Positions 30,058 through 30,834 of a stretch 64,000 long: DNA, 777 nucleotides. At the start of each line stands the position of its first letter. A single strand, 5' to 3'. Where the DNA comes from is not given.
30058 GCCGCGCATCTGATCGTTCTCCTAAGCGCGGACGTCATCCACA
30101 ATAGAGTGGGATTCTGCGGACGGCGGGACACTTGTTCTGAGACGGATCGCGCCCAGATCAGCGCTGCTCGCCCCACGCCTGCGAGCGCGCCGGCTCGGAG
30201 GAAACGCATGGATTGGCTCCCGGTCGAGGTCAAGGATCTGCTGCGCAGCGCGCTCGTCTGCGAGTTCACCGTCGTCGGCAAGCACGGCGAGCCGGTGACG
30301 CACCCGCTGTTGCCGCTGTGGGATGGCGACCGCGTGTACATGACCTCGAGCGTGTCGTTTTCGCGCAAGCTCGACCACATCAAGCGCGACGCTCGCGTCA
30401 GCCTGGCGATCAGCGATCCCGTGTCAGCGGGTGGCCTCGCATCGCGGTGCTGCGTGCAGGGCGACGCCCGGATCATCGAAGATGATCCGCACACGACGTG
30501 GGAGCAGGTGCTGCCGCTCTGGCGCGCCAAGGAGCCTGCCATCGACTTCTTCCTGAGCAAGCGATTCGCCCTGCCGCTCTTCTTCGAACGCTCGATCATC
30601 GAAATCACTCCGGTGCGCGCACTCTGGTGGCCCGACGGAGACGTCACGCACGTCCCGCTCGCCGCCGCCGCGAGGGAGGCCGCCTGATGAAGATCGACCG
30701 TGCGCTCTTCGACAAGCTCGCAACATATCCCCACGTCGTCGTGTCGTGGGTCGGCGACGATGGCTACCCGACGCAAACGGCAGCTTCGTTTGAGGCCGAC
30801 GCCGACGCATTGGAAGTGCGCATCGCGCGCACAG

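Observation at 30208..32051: PNPOx-like gene coupled (ATGA) to a PNPOx::UbiA/MenA prenyltransferase fusion: a flavin/deazaflavin-linked step attached to prenylquinone synthesis?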

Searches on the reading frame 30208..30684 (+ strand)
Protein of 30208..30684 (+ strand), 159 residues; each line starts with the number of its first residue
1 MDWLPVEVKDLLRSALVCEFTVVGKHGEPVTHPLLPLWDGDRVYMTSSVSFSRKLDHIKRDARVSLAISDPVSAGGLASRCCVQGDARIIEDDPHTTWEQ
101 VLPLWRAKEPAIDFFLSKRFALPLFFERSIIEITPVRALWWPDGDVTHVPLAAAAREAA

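Call 3: search_protein_families(library=pfam, proteins=[window:30208-30684:+], max_evalue=1)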
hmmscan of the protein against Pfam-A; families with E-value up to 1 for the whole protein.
window:30208-30684:+ (159 aa): 2 families
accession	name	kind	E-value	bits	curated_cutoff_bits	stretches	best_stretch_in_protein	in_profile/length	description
PF01243.27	PNPOx_N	-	1.3e-06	29.2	28.1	1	7-98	4-84/120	Pyridoxamine 5'-phosphate oxidase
PF12900.13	Pyridox_ox_2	-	0.00033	21.1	27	1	7-97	4-97/140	Pyridoxamine 5'-phosphate oxidase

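Call 4: search_protein_families(library=ncbifam, proteins=[window:30208-30684:+], max_evalue=1)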
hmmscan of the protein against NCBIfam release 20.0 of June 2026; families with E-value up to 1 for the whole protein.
window:30208-30684:+ (159 aa): 4 families
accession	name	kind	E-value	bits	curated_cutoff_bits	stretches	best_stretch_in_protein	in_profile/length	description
TIGR03618.1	Rv1155_F420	subfamily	1.3e-09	38.3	79.05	1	9-100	2-93/127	TIGR03618 family F420-dependent PPOX class oxidoreductase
TIGR03667.1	Rv3369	hypoth_equivalog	1.6e-08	34.6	125.3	1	6-96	5-91/130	TIGR03667 family PPOX class F420-dependent oxidoreductase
TIGR03666.1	Rv2061_F420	subfamily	9.6e-05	22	84.9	1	20-101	17-94/132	PPOX class F420-dependent oxidoreductase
TIGR04023.1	PPOX_MSMEG_5819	subfamily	0.0051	16.7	85.6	1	11-97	8-98/115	PPOX class F420-dependent oxidoreductase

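Call 24: find_homologous_proteins(query=window:30208-30684:+)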
Query window:30208-30684:+ (159 aa): 3636 proteins with E <= 0.001 among 3839 candidates; the best 120 are listed.
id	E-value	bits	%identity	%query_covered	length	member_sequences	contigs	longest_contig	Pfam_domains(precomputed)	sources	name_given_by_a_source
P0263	4.5e-103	360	100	100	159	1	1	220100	PF01243.28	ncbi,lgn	ncbi:MAG: pyridoxamine 5'-phosphate oxidase family protein [Dehalococcoidia bacterium]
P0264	8.4e-90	317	86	100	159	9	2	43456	PF01243.28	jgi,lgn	-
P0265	3.1e-88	312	85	100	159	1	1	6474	PF01243.28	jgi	-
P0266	1.5e-86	307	86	100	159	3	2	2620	PF01243.28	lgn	-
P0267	1.9e-85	303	83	100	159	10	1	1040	PF01243.28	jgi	-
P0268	2.2e-85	303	81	100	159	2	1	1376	PF01243.28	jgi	jgi:general stress protein 26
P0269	3.9e-85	302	82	100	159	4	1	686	PF01243.28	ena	-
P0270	2.2e-82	293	80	100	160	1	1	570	PF01243.28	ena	-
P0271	2.9e-82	293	81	100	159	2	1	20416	PF01243.28,PF12900.14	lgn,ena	-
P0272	4.0e-82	292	82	96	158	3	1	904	PF01243.28,PF12900.14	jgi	jgi:general stress protein 26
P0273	3.4e-75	270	72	100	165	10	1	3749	PF01243.28,PF12900.14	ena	-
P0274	7.6e-75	268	73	100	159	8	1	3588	PF01243.28,PF12900.14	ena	-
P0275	9.0e-75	268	74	100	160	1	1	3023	PF01243.28,PF12900.14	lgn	-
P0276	1.2e-73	265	72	97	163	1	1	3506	PF01243.28,PF12900.14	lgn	-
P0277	1.4e-73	264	72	99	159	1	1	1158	PF01243.28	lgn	-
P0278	2.0e-73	264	70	99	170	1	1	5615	PF01243.28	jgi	-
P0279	3.4e-73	263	73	97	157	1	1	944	PF01243.28,PF12900.14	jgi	jgi:general stress protein 26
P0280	8.9e-73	262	70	100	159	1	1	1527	PF01243.28,PF12900.14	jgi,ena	-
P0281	1.0e-72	262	71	100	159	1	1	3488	PF01243.28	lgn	-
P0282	1.1e-72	261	73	100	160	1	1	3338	PF01243.28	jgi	jgi:general stress protein 26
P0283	2.3e-72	260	72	99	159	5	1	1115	PF01243.28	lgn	-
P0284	5.4e-72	259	70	99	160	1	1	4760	PF01243.28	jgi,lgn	jgi:general stress protein 26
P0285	5.6e-72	259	69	99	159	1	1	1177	PF01243.28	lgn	-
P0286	6.6e-72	259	70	100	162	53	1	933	PF01243.28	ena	-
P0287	7.9e-72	259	75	94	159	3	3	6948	PF01243.28,PF12900.14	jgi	jgi:general stress protein 26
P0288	1.4e-71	258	68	99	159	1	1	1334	PF01243.28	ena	-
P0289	2.8e-71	257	71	99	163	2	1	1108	PF01243.28,PF12900.14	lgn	-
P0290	3.0e-71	257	69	99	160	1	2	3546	PF01243.28,PF12900.14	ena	-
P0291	4.3e-71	256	70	99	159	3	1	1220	PF01243.28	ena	-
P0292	5.3e-71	256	71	99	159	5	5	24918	PF01243.28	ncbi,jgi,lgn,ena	-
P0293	5.3e-71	256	69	97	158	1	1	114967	PF01243.28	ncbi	-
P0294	6.2e-71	256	69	99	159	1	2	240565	PF01243.28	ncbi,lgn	-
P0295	7.1e-71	256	71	97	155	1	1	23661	PF01243.28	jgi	jgi:general stress protein 26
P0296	1.1e-70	255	67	100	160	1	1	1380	PF01243.28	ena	-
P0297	1.3e-70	255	70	100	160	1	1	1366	PF01243.28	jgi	jgi:general stress protein 26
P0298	1.4e-70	255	70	97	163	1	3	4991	PF01243.28,PF12900.14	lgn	-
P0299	1.4e-70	255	70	99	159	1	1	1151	PF01243.28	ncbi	-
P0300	1.5e-70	255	69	100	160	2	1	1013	PF01243.28,PF12900.14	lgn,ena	-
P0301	1.6e-70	254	68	99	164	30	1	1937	PF01243.28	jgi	jgi:general stress protein 26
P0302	2.2e-70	254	71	100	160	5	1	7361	PF01243.28,PF12900.14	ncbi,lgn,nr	ncbi:MAG TPA: pyridoxamine 5'-phosphate oxidase family protein [Dehalococcoidia bacterium]|nr:pyrido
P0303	2.5e-70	254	72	91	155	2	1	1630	PF01243.28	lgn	-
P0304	2.5e-70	254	74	91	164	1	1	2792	PF01243.28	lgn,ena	-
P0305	2.6e-70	254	70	100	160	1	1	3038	PF01243.28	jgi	jgi:general stress protein 26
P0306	2.7e-70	254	72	98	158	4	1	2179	PF01243.28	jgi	jgi:general stress protein 26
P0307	3.4e-70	253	68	97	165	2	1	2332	PF01243.28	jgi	jgi:general stress protein 26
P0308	3.7e-70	253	71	97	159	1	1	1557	PF01243.28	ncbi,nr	ncbi:MAG: pyridoxamine 5'-phosphate oxidase family protein [Gemmatimonadales bacterium]|nr:pyridoxam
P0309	7.2e-70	252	67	100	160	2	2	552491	PF01243.28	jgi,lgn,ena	-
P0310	8.2e-70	252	67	99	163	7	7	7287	PF01243.28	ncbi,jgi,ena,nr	ncbi:MAG TPA: pyridoxamine 5'-phosphate oxidase family protein [Dehalococcoidia bacterium]|nr:pyrido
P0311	8.4e-70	252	68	100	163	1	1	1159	PF01243.28,PF12900.14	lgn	-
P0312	1.2e-69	252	67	100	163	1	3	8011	PF01243.28,PF12900.14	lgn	-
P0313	1.2e-69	252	69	100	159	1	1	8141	PF01243.28,PF12900.14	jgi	jgi:general stress protein 26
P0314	1.3e-69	251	67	100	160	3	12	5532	PF01243.28,PF12900.14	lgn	-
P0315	1.4e-69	251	67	100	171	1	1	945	PF01243.28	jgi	jgi:general stress protein 26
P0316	1.6e-69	251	72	94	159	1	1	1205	PF01243.28,PF12900.14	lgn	-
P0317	1.9e-69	251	68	97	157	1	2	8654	PF01243.28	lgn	-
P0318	2.1e-69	251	66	100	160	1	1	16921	PF01243.28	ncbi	-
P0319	2.1e-69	251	68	96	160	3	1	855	PF01243.28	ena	-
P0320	2.2e-69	251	69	100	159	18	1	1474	PF01243.28,PF12900.14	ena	-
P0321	2.3e-69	251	68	100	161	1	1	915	PF01243.28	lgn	-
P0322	3.0e-69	250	69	97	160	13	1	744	PF01243.28,PF12900.14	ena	-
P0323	3.0e-69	250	69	99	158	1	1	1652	PF01243.28,PF12900.14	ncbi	-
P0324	3.3e-69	250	68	97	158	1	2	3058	PF01243.28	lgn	-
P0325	3.3e-69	250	70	96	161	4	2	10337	PF01243.28,PF12900.14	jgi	jgi:general stress protein 26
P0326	5.3e-69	249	67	100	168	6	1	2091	PF01243.28,PF12900.14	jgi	jgi:nitroimidazol reductase NimA-like FMN-containing flavoprotein (pyridoxamine 5'-phosphate oxidase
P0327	6.4e-69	249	71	95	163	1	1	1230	PF01243.28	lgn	-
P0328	6.7e-69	249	64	100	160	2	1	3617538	PF01243.28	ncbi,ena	-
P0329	1.0e-68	249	68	99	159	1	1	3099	PF01243.28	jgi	jgi:general stress protein 26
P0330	1.1e-68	248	70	97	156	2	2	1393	PF01243.28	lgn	-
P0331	1.2e-68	248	84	82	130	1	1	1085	PF01243.28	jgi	jgi:hypothetical protein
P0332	1.4e-68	248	68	96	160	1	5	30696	PF01243.28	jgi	jgi:general stress protein 26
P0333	1.5e-68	248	67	96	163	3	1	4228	PF01243.28,PF12900.14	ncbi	-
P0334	2.0e-68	248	67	100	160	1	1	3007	PF01243.28,PF12900.14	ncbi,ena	-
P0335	2.2e-68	247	68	97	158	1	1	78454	PF01243.28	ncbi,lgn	ncbi:MAG: pyridoxamine 5'-phosphate oxidase family protein [Dehalococcoidia bacterium]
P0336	2.6e-68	247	67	99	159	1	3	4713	PF01243.28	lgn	-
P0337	2.8e-68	247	68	97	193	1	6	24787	PF01243.28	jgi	jgi:general stress protein 26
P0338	3.0e-68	247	70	96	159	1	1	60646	PF01243.28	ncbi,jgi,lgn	jgi:general stress protein 26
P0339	3.1e-68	247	70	97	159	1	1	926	PF01243.28,PF12900.14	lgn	-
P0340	3.1e-68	247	65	100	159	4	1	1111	PF01243.28,PF12900.14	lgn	-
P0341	3.2e-68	247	68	97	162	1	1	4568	PF01243.28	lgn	-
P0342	3.3e-68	247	67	97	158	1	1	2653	PF01243.28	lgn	-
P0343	3.6e-68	247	71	92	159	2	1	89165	PF01243.28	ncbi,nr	ncbi:MAG: pyridoxamine 5'-phosphate oxidase family protein [Dehalococcoidia bacterium]|nr:pyridoxami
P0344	3.6e-68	247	67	100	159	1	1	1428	PF01243.28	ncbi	-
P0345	3.7e-68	247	69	100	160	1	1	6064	PF01243.28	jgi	jgi:hypothetical protein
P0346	3.8e-68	247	71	94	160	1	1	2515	PF01243.28,PF12900.14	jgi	jgi:nitroimidazol reductase NimA-like FMN-containing flavoprotein (pyridoxamine 5'-phosphate oxidase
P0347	3.9e-68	247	67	100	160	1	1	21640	PF01243.28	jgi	jgi:general stress protein 26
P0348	7.8e-68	246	69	98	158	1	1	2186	PF01243.28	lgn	-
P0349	9.1e-68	245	69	94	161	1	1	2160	PF01243.28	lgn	-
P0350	1.2e-67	245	66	97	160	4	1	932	PF01243.28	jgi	-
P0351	1.3e-67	245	68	100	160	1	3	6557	PF01243.28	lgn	-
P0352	1.5e-67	245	67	100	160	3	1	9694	PF01243.28,PF12900.14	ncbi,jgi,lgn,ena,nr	ncbi:MAG TPA: pyridoxamine 5'-phosphate oxidase family protein [Dehalococcoidia bacterium]|nr:pyrido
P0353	1.5e-67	245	70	98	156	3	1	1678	PF01243.28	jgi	jgi:general stress protein 26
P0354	1.8e-67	244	67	100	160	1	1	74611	PF01243.28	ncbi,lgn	-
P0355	2.0e-67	244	67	100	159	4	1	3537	PF01243.28,PF12900.14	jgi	jgi:nitroimidazol reductase NimA-like FMN-containing flavoprotein (pyridoxamine 5'-phosphate oxidase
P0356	2.2e-67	244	68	96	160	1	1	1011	PF01243.28,PF12900.14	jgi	jgi:general stress protein 26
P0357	2.4e-67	244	66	97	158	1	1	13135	PF01243.28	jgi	jgi:general stress protein 26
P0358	2.8e-67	244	68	97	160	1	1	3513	PF01243.28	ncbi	-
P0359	2.9e-67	244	68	100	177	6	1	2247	PF01243.28,PF12900.14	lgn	-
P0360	3.0e-67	244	67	99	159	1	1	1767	PF01243.28,PF12900.14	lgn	-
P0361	4.3e-67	243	68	94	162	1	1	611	PF01243.28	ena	-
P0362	5.2e-67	243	68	97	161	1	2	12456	PF01243.28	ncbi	-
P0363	5.5e-67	243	67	97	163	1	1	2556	PF01243.28,PF12900.14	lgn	-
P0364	6.3e-67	243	68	97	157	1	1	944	PF01243.28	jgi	jgi:general stress protein 26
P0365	6.3e-67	243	69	91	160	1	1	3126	PF01243.28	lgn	-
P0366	6.4e-67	243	67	99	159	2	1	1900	PF01243.28,PF12900.14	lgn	-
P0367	7.3e-67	242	66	99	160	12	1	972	PF01243.28,PF12900.14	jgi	-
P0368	7.5e-67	242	66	99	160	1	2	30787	PF01243.28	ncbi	-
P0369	8.3e-67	242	69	94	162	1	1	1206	PF01243.28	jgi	jgi:general stress protein 26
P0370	1.2e-66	242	66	97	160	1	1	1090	PF01243.28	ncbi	-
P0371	1.4e-66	242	71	92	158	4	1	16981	PF01243.28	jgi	jgi:hypothetical protein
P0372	1.4e-66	242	68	97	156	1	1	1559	PF01243.28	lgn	-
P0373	1.6e-66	241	68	91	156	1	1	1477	PF01243.28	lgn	-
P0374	1.7e-66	241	69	100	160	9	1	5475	PF01243.28,PF12900.14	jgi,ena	-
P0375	1.8e-66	241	71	91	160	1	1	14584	PF01243.28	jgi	jgi:general stress protein 26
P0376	3.0e-66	240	69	96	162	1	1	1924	PF01243.28,PF12900.14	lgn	-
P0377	3.4e-66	240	66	99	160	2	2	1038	PF01243.28,PF12900.14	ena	-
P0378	3.7e-66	240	69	94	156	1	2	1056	PF01243.28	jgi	jgi:general stress protein 26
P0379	4.7e-66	240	65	99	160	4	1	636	PF01243.28,PF12900.14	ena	-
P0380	5.2e-66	240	64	100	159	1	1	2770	PF01243.28,PF12900.14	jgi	jgi:general stress protein 26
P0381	8.7e-66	239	69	98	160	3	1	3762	PF01243.28,PF12900.14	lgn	-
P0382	1.1e-65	239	66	97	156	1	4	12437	PF01243.28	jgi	jgi:general stress protein 26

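Call 42: search_solved_structures(query=A3, max_evalue=1, show_alignments=3)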
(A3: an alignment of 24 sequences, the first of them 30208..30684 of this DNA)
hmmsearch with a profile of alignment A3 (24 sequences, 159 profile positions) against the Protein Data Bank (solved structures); distinct sequences matched with E-value up to 1: 3.
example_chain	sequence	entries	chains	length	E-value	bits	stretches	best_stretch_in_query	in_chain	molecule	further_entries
3f7e_A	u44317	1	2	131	0.00028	23.7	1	1-72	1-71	Pyridoxamine 5'-phosphate oxidase-related, FMN-binding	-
1rfe_A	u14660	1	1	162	0.025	17.4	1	8-125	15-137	hypothetical protein Rv2991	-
8d4w_A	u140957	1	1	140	0.78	12.6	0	25-48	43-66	Cell entry (Mce) related family protein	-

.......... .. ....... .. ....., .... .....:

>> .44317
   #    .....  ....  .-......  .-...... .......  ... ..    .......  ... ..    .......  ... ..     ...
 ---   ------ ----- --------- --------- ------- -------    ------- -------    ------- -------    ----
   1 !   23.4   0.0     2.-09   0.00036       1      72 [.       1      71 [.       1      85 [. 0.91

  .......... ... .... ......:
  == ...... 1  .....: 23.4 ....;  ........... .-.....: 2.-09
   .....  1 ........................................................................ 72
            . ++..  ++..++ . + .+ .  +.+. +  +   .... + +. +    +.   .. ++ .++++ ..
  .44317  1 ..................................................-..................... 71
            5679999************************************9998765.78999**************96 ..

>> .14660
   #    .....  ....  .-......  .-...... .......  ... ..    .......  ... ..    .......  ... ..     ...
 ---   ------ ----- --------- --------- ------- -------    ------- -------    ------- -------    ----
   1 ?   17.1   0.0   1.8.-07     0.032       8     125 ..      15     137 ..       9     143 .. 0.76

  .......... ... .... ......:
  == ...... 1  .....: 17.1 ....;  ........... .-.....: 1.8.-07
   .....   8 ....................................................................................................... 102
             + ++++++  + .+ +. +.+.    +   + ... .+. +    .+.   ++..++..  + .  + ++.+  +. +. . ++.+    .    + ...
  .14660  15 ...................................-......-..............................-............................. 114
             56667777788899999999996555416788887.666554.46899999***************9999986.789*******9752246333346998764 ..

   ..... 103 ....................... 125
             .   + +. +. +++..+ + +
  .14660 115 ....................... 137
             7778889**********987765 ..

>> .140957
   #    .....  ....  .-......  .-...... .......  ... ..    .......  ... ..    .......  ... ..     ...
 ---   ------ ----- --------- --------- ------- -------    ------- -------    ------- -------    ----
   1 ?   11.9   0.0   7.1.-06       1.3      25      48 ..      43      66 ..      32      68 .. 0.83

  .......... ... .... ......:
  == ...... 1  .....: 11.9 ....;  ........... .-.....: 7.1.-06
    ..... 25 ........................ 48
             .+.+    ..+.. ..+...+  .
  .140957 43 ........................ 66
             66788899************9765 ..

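Call 69: search_protein_families(library=ncbifam, alignment_id=A3, max_evalue=0.001)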
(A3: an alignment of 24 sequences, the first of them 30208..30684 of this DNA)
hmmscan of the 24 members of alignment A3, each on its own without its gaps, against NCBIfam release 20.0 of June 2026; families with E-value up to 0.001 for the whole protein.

A. member 1, window:30208-30684:+ (159 aa): 3 families
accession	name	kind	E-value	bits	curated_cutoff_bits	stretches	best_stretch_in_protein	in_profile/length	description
TIGR03618.1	Rv1155_F420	subfamily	1.3e-09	38.3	79.05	1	9-100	2-93/127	TIGR03618 family F420-dependent PPOX class oxidoreductase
TIGR03667.1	Rv3369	hypoth_equivalog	1.6e-08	34.6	125.3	1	6-96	5-91/130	TIGR03667 family PPOX class F420-dependent oxidoreductase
TIGR03666.1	Rv2061_F420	subfamily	9.6e-05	22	84.9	1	20-101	17-94/132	PPOX class F420-dependent oxidoreductase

B. families by the number of members that match (of 24 scanned): 4 families
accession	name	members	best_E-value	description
TIGR03618.1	Rv1155_F420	24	1.1e-12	TIGR03618 family F420-dependent PPOX class oxidoreductase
TIGR03667.1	Rv3369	24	1.4e-10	TIGR03667 family PPOX class F420-dependent oxidoreductase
TIGR03666.1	Rv2061_F420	7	1.7e-06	PPOX class F420-dependent oxidoreductase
TIGR04023.1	PPOX_MSMEG_5819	2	2.2e-05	PPOX class F420-dependent oxidoreductase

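Call 76: find_encoding_contigs(protein=P0263, flank=10000, max_places=2)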
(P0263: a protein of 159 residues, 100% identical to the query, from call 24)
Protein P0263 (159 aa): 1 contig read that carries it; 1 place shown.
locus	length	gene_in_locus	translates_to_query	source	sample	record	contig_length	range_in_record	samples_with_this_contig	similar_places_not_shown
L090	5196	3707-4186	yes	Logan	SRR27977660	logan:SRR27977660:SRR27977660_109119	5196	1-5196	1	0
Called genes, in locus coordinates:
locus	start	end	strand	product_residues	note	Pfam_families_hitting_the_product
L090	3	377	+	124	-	?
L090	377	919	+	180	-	PF06414:Zeta_toxin (weak), PF07931:CPT, PF13238:AAA_18 (faint), PF13671:AAA_33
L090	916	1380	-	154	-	PF02580:Tyr_Deacylase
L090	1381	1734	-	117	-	PF09723:Zn_ribbon_8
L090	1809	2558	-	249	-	-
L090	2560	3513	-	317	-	PF01149:Fapy_DNA_glyco, PF06831:H2TH, PF06827:zf-FPG_IleRS (weak)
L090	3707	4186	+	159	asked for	PF01243:PNPOx_N (weak)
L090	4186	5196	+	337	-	?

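Call 77: find_encoding_contigs(protein=P0309, flank=6000, max_places=2)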
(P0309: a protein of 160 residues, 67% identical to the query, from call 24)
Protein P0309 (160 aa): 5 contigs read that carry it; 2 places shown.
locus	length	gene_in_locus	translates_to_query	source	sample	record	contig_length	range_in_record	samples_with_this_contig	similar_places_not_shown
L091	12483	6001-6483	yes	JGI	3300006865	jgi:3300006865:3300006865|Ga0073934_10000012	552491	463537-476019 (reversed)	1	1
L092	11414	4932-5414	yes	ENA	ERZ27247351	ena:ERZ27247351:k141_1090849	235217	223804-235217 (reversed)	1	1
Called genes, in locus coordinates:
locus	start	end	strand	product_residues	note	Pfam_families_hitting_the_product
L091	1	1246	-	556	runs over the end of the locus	PF06418:CTP_synth_N, PF00117:GATase, PF07722:Peptidase_C26 (weak)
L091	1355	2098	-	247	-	PF00089:Trypsin (weak), PF13365:Trypsin_2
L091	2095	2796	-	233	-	-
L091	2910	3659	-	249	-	PF13489:Methyltransf_23, PF13847:Methyltransf_31, PF08241:Methyltransf_11, PF08242:Methyltransf_12, PF13649:Methyltransf_25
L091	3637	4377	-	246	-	PF00106:adh_short, PF01370:Epimerase, PF08659:KR (weak), PF13460:NAD_binding_10, PF13561:adh_short_C2, PF23441:SDR (weak)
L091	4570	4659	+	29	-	-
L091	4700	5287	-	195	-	-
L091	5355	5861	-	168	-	PF01967:MoaC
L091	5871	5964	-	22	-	-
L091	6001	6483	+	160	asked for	PF01243:PNPOx_N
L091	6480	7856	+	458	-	PF01040:UbiA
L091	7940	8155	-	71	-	-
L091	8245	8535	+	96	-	PF03992:ABM (weak)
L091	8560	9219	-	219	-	PF14333:DUF4389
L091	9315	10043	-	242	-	PF00731:AIRC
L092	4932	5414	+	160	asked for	PF01243:PNPOx_N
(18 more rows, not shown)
